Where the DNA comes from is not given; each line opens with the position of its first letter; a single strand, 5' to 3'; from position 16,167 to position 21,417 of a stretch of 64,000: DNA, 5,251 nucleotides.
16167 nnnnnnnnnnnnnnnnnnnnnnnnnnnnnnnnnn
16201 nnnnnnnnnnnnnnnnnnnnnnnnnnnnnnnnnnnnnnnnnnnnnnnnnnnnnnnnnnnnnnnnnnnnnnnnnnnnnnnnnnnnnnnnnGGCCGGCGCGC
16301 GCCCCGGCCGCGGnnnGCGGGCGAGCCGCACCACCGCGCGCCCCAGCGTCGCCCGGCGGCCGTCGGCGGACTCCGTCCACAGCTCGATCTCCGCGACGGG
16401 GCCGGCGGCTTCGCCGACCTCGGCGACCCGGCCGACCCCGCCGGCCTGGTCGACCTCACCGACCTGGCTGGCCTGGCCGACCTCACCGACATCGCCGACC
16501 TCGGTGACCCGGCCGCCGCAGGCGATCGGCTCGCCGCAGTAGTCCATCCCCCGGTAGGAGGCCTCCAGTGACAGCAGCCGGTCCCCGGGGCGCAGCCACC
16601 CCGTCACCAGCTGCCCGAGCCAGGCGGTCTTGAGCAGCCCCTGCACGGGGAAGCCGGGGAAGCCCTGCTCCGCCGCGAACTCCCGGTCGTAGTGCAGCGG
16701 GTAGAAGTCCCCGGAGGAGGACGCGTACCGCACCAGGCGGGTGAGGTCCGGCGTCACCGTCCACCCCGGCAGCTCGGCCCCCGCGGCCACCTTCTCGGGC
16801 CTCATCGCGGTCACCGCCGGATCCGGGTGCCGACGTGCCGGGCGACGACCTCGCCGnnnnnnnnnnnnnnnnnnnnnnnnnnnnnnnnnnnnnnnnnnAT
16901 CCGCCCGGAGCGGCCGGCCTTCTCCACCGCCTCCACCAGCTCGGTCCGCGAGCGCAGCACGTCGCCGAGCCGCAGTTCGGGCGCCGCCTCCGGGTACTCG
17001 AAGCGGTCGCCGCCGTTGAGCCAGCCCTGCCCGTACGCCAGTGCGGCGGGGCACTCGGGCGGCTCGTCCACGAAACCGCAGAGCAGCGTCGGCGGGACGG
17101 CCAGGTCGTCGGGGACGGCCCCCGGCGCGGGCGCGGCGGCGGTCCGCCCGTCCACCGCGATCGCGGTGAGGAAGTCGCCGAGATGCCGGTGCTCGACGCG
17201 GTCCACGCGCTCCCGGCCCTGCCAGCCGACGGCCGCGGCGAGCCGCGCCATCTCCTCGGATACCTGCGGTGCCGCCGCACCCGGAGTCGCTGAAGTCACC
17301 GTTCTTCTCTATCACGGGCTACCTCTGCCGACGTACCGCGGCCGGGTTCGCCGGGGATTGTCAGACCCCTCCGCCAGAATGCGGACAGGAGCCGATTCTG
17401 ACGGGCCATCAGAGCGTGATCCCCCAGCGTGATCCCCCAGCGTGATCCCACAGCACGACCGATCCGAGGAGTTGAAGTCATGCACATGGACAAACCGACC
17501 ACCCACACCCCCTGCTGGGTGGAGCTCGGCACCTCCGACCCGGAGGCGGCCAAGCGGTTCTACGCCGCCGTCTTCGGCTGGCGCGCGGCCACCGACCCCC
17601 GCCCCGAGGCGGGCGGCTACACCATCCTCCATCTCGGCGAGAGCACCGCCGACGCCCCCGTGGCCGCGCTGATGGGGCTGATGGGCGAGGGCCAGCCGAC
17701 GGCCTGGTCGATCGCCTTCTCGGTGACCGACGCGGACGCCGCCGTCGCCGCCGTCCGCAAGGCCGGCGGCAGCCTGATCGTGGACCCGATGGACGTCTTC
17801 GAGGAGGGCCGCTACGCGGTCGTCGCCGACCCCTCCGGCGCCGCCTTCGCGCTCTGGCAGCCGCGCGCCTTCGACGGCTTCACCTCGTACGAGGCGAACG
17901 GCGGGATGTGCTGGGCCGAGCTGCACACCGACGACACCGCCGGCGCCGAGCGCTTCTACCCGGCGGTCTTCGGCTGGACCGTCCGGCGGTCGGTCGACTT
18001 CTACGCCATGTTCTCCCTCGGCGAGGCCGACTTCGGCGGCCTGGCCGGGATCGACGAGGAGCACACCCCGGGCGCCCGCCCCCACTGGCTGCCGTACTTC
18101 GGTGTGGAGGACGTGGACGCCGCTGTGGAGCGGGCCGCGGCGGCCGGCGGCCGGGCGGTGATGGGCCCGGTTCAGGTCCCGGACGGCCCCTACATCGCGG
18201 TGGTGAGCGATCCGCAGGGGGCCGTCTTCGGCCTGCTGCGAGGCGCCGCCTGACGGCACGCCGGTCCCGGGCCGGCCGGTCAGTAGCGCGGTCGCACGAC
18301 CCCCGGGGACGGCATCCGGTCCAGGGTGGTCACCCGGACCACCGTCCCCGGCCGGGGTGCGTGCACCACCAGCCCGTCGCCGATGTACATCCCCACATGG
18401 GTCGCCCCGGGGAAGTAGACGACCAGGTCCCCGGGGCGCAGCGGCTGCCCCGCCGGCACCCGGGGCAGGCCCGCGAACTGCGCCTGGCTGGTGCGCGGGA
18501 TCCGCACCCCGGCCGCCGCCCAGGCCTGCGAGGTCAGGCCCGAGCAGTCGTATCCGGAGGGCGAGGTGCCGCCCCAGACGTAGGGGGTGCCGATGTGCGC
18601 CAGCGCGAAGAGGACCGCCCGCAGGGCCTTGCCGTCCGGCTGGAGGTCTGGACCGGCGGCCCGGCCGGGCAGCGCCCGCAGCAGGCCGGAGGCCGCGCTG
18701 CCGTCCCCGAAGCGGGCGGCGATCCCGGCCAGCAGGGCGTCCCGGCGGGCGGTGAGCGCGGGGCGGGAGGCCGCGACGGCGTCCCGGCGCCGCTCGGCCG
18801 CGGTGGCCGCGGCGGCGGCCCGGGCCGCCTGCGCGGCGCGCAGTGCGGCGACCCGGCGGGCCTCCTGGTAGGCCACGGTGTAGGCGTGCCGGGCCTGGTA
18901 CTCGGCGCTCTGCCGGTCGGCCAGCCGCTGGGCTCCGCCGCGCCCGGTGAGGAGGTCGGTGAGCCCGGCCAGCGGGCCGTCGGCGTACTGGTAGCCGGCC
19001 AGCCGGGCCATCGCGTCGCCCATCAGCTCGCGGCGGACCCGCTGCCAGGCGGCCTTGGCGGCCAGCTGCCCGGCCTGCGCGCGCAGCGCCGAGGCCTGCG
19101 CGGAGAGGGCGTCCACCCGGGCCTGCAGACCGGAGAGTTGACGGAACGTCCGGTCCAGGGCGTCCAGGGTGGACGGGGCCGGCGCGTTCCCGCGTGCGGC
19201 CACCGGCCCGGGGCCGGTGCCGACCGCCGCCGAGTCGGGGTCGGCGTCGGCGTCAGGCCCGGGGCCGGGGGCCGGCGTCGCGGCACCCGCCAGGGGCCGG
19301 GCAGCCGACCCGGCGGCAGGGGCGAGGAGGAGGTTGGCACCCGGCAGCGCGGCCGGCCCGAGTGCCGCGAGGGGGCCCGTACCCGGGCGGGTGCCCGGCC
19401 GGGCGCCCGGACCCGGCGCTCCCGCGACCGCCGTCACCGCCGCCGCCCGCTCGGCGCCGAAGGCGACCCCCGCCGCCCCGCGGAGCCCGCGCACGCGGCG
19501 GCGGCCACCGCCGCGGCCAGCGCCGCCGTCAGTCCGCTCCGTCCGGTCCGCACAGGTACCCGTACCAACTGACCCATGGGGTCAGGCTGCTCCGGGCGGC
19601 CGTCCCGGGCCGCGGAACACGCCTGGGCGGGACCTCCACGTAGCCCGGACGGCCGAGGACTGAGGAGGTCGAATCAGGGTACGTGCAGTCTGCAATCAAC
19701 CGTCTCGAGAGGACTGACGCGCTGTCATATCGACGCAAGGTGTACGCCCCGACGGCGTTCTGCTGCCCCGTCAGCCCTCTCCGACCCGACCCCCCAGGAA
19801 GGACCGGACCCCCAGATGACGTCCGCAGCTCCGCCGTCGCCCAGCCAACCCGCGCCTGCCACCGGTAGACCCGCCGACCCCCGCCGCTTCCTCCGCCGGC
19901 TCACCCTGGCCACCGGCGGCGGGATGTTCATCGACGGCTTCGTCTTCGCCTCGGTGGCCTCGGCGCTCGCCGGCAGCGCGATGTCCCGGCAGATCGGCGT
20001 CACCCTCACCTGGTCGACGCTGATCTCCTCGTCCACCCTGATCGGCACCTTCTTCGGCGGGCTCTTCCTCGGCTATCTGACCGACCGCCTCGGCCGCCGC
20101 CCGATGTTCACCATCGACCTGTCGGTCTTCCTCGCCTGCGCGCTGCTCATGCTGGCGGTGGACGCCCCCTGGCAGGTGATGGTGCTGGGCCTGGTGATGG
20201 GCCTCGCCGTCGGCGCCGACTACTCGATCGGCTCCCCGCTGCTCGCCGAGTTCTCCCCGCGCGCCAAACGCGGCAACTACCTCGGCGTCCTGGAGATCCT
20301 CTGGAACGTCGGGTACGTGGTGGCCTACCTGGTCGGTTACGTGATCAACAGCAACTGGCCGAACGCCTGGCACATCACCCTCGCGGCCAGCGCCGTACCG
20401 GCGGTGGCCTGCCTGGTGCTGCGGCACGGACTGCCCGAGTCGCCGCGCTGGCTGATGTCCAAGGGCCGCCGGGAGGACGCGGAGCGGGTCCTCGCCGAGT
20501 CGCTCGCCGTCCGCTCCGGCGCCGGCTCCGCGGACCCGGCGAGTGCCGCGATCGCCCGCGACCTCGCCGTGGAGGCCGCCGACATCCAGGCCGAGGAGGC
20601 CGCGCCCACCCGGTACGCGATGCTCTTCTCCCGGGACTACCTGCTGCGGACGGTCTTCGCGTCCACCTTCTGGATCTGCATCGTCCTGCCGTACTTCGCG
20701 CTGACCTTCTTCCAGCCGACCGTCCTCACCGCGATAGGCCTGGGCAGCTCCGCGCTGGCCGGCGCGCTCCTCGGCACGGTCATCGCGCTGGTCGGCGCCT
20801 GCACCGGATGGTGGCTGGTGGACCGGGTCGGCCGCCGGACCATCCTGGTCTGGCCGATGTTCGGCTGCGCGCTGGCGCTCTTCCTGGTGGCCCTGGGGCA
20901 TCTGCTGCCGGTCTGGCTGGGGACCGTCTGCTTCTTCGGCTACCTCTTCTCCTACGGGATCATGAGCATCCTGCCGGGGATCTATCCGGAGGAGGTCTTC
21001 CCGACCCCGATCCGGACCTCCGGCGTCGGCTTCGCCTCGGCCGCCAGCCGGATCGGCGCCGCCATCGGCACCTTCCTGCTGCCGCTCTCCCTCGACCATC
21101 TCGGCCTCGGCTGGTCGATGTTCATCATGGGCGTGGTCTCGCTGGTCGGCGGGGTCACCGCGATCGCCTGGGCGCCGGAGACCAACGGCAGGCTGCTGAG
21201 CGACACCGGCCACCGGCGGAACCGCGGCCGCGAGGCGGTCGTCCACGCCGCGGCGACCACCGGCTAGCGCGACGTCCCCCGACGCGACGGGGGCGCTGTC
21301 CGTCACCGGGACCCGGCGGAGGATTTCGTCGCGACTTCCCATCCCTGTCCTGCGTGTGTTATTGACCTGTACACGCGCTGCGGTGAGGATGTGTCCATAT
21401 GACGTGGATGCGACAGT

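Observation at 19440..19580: NlpC/P60 endopeptidase: a lipoprotein-type signal peptide is encoded in a different frame just upstream of the annotated start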

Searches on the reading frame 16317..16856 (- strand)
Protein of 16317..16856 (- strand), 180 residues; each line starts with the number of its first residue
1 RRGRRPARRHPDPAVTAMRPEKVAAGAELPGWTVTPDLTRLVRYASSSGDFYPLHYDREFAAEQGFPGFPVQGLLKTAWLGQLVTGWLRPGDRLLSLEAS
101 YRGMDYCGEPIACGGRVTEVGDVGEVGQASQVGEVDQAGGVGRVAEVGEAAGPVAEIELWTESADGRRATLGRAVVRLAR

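Call 58: search_protein_families(library=pfam, proteins=[window:16317-16856:-], max_evalue=0.001)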
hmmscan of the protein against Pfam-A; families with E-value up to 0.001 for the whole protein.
window:16317-16856:- (180 aa): 1 family
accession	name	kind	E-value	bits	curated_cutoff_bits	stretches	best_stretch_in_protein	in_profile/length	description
PF01575.25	MaoC_dehydratas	-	6.7e-10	39.1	27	1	39-123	21-107/123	MaoC like domain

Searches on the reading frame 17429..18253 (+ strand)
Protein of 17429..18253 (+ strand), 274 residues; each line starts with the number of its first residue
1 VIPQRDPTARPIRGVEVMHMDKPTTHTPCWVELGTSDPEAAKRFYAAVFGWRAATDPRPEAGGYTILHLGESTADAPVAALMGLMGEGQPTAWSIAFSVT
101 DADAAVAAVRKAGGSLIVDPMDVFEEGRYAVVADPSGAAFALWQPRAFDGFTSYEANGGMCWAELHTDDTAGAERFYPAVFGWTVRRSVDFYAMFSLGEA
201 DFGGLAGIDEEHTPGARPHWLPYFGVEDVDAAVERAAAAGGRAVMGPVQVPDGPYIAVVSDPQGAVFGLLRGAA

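Call 58: search_protein_families(library=pfam, proteins=[window:17429-18253:+], max_evalue=0.001)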
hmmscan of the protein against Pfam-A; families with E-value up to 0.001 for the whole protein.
window:17429-18253:+ (274 aa): 4 families
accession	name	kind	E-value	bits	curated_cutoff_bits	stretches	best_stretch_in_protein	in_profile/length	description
PF00903.31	Glyoxalase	-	4.3e-26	92.1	20.6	2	30-141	4-120/121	Glyoxalase/Bleomycin resistance protein/Dioxygenase superfamily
PF18029.7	Glyoxalase_6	-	8.9e-17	62.1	23.6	2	31-142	2-105/106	Glyoxalase-like domain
PF22677.2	Ble-like_N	-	2e-12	47.1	24.5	2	162-197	4-40/41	Bleomycin resistance protein-like N-terminal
PF13669.12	Glyoxalase_4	-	6.8e-08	33.2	27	1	31-128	3-105/109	Glyoxalase/Bleomycin resistance protein/Dioxygenase superfamily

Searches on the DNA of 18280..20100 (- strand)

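Call 12: search_rna_families(source=window, start=19300, end=20100, threshold=evalue, max_evalue=1, show_alignments=2)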
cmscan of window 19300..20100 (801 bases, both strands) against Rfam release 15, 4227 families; matches with E-value up to 1: 0.
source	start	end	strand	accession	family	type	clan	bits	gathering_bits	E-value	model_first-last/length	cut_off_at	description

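Call 34: search_rna_families(sources=[L081, L082, L084, L085, L086], threshold=gathering)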
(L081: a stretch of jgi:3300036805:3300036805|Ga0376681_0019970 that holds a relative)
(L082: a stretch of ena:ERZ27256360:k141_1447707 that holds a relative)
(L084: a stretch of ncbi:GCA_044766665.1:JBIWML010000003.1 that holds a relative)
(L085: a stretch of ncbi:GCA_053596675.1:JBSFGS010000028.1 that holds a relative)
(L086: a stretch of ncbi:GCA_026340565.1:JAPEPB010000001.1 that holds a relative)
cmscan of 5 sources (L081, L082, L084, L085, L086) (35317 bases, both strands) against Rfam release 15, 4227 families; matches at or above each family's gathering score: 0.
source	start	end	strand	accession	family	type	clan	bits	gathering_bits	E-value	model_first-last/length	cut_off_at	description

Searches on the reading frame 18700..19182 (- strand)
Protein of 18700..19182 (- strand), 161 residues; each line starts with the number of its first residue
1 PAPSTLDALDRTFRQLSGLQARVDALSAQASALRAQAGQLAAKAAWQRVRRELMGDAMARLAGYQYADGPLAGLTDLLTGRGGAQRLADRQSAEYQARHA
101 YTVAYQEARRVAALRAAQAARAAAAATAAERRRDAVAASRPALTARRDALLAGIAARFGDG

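Call 39: find_related_loci(query=window:18700-19182:-, collection=metagenome_contigs, flank=2500)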
Query window:18700-19182:- (161 aa) in metagenome_contigs; peptide patterns used: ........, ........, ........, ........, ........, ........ (x = any residue, [..] = any of these).
600 stretches matched a pattern, but none encodes a relative of the query by tblastn (E <= 1e-3).

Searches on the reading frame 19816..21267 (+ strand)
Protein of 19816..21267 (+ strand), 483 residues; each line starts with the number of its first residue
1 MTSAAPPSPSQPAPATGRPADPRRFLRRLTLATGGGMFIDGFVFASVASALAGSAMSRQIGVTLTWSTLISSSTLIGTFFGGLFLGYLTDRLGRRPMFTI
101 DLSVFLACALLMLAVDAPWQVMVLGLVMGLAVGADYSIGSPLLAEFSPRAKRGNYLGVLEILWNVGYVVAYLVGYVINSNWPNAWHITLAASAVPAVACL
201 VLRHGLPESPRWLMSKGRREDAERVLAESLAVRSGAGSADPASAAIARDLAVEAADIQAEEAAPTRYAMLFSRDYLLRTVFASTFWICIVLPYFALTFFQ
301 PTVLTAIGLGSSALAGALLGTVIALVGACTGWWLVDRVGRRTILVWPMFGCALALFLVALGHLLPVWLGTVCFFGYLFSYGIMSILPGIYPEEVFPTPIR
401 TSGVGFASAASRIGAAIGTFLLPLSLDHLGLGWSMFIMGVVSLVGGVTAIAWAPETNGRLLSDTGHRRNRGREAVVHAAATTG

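Call 58: search_protein_families(library=pfam, proteins=[window:19816-21267:+], max_evalue=0.001)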
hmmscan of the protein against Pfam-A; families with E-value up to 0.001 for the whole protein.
window:19816-21267:+ (483 aa): 3 families
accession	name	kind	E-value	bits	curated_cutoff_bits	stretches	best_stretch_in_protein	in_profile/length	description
PF00083.30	Sugar_tr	-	6e-62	210.4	22.3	1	63-461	44-445/452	Sugar (and other) transporter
PF07690.21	MFS_1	-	1e-40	140.1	33.4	2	36-388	4-316/347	Major Facilitator Superfamily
PF03137.26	OATP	-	0.00012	21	25.8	1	119-332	133-347/545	Organic Anion Transporter Polypeptide (OATP) family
